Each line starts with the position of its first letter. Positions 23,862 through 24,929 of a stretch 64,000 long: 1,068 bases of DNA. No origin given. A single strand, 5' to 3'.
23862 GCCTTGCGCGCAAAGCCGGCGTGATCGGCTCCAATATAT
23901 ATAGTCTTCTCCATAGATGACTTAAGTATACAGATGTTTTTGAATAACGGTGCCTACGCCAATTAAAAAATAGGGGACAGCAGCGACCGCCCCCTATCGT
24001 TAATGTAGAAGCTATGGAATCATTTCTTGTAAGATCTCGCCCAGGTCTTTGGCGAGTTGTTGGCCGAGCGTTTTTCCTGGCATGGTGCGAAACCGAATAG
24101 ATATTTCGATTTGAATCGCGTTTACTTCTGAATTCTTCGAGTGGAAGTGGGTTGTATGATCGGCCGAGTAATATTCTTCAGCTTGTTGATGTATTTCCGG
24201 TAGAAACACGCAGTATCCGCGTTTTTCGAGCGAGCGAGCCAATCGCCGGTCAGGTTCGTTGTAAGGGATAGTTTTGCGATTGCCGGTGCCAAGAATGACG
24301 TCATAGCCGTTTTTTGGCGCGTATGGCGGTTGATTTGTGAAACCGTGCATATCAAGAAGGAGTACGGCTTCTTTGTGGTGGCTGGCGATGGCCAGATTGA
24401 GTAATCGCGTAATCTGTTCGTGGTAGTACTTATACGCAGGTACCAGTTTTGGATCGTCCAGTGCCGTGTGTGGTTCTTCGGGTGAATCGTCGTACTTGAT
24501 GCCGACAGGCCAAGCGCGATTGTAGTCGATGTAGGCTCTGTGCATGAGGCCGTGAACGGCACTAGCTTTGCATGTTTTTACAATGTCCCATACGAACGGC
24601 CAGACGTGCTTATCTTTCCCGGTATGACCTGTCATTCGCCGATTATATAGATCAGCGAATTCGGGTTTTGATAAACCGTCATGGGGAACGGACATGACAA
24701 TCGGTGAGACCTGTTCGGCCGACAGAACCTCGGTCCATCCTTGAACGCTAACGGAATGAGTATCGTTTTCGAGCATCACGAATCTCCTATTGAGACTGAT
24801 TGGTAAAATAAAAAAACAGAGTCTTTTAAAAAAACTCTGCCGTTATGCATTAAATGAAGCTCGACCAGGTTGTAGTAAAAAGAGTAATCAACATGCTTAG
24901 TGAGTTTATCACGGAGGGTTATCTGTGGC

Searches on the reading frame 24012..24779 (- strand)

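Call 10: search_protein_families(library=pfam, proteins=[window:24012-24779:-], max_evalue=0.001)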
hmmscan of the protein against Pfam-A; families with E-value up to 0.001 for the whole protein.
window:24012-24779:- (255 aa): 1 family
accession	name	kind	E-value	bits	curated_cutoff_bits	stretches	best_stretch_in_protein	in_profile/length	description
PF05013.17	FGase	-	5.9e-15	56.5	28.9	1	25-227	1-214/219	N-formylglutamate amidohydrolase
